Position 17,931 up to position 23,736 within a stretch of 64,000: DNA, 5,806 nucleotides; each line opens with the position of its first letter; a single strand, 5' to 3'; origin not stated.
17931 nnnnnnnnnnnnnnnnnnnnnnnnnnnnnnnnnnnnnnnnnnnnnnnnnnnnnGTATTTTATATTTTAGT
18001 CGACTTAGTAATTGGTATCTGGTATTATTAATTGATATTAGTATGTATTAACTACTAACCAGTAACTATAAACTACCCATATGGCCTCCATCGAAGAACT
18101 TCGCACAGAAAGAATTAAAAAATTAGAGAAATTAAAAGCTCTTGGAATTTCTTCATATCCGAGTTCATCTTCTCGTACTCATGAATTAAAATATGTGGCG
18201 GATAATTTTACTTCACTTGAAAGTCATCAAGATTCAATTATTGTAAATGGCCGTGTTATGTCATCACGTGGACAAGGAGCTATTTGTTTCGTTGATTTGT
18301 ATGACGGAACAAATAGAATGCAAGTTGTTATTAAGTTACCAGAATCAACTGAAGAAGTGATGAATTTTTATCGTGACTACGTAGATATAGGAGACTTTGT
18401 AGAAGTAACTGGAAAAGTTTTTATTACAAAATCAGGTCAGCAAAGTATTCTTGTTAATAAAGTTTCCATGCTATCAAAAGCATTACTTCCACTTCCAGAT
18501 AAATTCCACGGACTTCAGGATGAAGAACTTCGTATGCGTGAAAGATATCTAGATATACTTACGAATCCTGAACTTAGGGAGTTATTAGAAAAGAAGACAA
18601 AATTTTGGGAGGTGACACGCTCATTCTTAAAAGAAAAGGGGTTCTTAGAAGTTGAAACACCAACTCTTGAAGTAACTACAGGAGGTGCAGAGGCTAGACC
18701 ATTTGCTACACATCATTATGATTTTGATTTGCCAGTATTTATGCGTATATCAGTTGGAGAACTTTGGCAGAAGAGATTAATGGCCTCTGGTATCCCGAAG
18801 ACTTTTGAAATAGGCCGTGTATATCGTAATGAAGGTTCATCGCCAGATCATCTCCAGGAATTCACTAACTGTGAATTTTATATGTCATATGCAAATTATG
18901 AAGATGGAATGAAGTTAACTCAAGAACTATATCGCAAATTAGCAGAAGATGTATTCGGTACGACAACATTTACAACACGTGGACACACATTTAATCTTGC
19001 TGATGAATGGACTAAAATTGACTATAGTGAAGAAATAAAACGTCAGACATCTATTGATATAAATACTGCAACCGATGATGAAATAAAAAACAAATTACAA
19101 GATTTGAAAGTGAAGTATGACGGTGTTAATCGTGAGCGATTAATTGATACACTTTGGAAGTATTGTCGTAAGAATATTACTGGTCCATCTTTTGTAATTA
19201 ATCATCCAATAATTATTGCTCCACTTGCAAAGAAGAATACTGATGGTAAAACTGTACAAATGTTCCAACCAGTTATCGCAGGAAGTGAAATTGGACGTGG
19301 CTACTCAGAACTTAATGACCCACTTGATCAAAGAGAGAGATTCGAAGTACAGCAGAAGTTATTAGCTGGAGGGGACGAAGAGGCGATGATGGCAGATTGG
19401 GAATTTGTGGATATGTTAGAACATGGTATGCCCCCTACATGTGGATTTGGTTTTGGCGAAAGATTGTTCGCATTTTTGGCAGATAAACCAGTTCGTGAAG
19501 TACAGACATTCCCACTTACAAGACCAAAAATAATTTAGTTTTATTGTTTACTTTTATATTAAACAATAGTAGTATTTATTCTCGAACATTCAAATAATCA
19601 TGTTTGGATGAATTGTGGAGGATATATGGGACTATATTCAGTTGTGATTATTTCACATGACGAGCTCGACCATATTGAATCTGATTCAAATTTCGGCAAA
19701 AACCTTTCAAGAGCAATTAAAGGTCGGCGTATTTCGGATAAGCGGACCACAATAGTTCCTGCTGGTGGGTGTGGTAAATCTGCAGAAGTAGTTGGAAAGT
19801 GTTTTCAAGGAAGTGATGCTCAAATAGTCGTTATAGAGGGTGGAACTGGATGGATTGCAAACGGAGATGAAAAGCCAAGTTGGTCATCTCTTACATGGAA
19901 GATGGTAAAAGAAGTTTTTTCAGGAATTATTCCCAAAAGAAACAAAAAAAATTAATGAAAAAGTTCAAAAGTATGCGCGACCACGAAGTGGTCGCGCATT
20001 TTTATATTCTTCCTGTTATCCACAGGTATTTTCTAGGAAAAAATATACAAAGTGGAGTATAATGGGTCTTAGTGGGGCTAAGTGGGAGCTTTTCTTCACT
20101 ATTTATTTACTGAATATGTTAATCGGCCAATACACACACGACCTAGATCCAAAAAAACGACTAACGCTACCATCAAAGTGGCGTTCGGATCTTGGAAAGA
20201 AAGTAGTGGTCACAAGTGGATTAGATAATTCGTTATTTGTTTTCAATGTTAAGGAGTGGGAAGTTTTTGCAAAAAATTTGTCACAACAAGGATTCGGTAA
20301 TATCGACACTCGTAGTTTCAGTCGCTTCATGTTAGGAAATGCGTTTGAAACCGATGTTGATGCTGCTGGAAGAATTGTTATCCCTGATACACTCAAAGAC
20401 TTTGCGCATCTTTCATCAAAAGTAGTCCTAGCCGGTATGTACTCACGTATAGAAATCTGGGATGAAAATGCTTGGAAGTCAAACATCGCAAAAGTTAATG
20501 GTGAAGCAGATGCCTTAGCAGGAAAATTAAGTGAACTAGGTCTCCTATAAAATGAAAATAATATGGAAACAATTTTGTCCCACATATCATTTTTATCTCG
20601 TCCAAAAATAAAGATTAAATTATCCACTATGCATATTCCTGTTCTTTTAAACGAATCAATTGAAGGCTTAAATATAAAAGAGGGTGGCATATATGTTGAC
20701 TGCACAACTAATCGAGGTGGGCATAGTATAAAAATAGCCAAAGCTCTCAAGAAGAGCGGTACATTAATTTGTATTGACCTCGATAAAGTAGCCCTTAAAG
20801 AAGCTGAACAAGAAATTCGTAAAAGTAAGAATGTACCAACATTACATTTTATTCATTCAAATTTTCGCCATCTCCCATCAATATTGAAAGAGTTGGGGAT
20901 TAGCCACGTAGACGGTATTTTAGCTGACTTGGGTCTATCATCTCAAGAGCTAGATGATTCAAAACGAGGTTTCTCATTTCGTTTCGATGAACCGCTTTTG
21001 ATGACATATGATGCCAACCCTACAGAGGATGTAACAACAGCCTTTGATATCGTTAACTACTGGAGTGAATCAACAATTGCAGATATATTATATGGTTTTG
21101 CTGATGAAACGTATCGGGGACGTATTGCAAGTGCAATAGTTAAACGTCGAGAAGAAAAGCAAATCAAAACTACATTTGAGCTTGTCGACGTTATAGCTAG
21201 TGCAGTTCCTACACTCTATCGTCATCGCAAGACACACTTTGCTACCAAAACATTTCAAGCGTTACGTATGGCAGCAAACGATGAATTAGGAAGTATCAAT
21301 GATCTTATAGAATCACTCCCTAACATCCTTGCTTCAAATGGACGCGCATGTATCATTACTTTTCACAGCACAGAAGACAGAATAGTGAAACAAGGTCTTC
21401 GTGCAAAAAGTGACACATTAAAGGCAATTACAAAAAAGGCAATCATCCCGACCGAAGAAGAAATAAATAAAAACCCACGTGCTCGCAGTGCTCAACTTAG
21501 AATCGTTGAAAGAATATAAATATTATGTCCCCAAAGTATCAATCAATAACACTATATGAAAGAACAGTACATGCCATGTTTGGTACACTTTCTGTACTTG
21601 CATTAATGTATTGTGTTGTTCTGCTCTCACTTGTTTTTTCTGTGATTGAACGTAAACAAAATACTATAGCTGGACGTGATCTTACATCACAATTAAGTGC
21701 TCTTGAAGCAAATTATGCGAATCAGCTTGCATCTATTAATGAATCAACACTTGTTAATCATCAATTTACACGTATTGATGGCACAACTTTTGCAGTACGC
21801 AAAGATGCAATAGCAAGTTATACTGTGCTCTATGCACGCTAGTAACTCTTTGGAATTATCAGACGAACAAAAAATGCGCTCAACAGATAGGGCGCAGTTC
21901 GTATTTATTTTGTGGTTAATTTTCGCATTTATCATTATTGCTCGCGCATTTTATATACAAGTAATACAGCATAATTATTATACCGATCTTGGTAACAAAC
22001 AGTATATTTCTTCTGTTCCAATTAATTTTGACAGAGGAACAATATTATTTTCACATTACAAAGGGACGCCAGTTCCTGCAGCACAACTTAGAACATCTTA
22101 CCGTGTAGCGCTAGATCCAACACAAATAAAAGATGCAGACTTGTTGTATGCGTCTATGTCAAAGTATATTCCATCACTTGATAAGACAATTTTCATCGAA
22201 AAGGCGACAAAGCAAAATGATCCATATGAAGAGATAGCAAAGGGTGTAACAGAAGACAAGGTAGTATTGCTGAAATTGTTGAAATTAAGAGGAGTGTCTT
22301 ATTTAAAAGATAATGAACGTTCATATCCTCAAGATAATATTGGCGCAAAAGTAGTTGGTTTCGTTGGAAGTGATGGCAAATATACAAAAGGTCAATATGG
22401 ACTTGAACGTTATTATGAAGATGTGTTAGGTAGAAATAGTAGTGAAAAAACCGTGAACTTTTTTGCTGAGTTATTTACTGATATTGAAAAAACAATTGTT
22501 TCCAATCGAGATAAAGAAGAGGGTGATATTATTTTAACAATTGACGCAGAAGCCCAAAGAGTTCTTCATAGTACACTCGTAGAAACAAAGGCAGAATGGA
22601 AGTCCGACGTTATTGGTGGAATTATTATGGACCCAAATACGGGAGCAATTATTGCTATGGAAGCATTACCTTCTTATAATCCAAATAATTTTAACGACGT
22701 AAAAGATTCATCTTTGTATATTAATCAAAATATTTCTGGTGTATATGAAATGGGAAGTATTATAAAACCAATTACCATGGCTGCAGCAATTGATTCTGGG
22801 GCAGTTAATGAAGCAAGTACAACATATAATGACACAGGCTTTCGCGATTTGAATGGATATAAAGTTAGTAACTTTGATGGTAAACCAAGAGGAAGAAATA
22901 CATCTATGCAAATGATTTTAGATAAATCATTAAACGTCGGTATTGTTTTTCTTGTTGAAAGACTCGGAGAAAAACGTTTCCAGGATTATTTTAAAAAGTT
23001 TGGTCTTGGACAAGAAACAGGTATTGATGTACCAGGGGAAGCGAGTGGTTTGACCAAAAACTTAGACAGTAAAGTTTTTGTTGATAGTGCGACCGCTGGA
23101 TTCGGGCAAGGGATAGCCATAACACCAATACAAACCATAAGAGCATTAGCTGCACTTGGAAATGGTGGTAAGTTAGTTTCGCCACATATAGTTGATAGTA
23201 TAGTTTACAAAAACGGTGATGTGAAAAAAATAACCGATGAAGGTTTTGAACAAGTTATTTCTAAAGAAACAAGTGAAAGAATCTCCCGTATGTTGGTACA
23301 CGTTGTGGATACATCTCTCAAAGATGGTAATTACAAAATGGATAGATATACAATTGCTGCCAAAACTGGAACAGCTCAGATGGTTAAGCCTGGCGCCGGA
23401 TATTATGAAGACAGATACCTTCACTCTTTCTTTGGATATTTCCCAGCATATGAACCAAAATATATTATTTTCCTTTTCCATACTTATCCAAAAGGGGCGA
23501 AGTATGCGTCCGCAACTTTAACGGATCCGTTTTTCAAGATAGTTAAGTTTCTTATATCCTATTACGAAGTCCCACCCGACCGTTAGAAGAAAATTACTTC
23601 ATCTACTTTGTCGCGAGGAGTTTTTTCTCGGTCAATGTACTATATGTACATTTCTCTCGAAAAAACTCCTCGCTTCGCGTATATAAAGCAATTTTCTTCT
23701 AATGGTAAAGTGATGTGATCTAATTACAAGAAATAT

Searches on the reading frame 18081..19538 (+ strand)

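Call 35: search_protein_families(library=ncbifam, proteins=[window:18081-19538:+], max_evalue=1e-10)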
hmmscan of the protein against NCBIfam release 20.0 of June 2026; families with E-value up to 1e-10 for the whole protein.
window:18081-19538:+ (485 aa): 13 families
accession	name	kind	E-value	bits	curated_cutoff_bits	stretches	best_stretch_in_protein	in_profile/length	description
NF001756.1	PRK00484.1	subfamily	1.4e-145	485.7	468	1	6-483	2-488/488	lysine--tRNA ligase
TIGR00499.1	lysS_bact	equivalog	1.5e-131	439.5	427.6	1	6-482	4-494/496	lysine--tRNA ligase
NF002821.0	PRK02983.1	equivalog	3.5e-122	409.4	742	1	7-483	621-1101/1102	bifunctional lysylphosphatidylglycerol synthetase/lysine--tRNA ligase LysX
NF009101.0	PRK12445.1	subfamily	1.8e-96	323.7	1026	1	6-483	18-504/505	lysine--tRNA ligase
TIGR00462.1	genX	equivalog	1.8e-41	142.6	286.9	1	169-469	1-295/304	EF-P lysine aminoacylase EpmA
NF003483.0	PRK05159.1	equivalog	3e-36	125.3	353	1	47-479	14-431/438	aspartate--tRNA(Asn) ligase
TIGR00459.1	aspS_bact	equivalog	1.3e-34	119.5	373.85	1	47-298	13-263/586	aspartate--tRNA ligase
NF001750.0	PRK00476.1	equivalog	3.3e-34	118.1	443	1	47-319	15-283/590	aspartate--tRNA ligase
NF006828.0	PRK09350.1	equivalog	3.5e-33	115.3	264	1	168-480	15-323/325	elongation factor P--(R)-beta-lysine ligase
TIGR00458.1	aspS_nondisc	equivalog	4.8e-32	111.5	368.4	1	48-481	10-423/428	aspartate--tRNA(Asn) ligase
NF003037.0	PRK03932.1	equivalog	2.9e-25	89.1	414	1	47-481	13-446/451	asparagine--tRNA ligase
TIGR00457.1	asnS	equivalog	1.5e-24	86.7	342.6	1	46-481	12-450/455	asparagine--tRNA ligase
NF009460.0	PRK12820.1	equivalog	7.3e-18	64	1379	1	146-287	151-290/723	bifunctional aspartyl-tRNA synthetase/aspartyl/glutamyl-tRNA amidotransferase subunit C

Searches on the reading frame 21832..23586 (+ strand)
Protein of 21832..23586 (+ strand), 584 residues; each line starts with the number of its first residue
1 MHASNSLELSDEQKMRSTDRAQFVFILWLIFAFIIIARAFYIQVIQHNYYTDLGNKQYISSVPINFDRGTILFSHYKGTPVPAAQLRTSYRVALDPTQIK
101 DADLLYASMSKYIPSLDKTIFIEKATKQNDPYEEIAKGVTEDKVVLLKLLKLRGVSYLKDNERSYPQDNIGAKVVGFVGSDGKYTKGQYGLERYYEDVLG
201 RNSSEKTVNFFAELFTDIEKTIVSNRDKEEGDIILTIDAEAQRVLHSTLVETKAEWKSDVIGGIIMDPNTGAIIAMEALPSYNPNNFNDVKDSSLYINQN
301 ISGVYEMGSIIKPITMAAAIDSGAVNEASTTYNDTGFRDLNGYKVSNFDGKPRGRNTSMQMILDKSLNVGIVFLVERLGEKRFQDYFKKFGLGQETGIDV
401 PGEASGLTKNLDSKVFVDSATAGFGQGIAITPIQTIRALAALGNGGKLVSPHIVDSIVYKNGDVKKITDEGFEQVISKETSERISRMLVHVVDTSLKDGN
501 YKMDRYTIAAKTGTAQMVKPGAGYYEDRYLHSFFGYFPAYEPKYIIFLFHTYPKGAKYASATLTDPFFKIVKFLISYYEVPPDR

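Call 35: search_protein_families(library=ncbifam, proteins=[window:21832-23586:+], max_evalue=1e-10)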
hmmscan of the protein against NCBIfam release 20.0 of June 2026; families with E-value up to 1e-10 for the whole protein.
window:21832-23586:+ (584 aa): 20 families
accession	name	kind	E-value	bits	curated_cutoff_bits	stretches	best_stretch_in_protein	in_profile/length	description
TIGR02214.1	spoVD_pbp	equivalog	7.6e-102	341.7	688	1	23-583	4-563/636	stage V sporulation protein D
TIGR03423.1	pbp2_mrdA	equivalog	6.1e-70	236.4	455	1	20-563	2-582/593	penicillin-binding protein 2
NF053573.1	PBP2_PenA_Neis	exception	2.6e-57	194.7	1105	1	13-571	20-556/572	peptidoglycan D,D-transpeptidase PBP2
NF011685.0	PRK15105.1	subfamily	1.1e-49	169.6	737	1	32-570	35-552/588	peptidoglycan glycosyltransferase FtsI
NF038271.1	strep_PBP2X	exception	1.7e-43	148.9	1050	1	148-553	168-593/750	penicillin-binding protein PBP2X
NF008061.0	PRK10795.1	equivalog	3e-35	121.9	962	1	18-518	19-552/634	peptidoglycan DD-transpeptidase MrdA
TIGR02074.1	PBP_1a_fam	subfamily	6.9e-31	107.6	508.75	1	205-535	196-505/535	PBP1A family penicillin-binding protein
NF051842.1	PBP4_5_Efaec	equivalog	2.8e-26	92.1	700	1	148-518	234-616/668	penicillin-binding protein PBP4(5)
NF038278.1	strep_PBP2B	exception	3.1e-24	85.4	975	1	382-543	475-645/678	penicillin-binding protein PBP2B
NF000237.1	MECA_PBP2A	equivalog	1.8e-18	66.2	750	1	81-516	160-602/668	PBP2a family beta-lactam-resistant peptidoglycan transpeptidase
NF000409.1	MECA_pure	exception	9.3e-18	64.1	1490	1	185-517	277-603/668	PBP2a family beta-lactam-resistant peptidoglycan transpeptidase MecA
NF000408.1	MECA2_pure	exception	1.7e-17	62.9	1525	1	52-496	135-599/668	PBP2a family beta-lactam-resistant peptidoglycan transpeptidase MecA2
NF038276.1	strep_PBP2A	exception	3.5e-16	58.6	1100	1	260-516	353-580/716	penicillin-binding protein PBP2A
NF000410.1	MECA1_pure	exception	2.9e-15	55.4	1480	1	179-496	270-597/666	PBP2a family beta-lactam-resistant peptidoglycan transpeptidase MecA1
NF000406.1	MECB_PBP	exception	9.5e-15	54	1450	1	181-518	272-609/674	PBP2a family beta-lactam-resistant peptidoglycan transpeptidase MecB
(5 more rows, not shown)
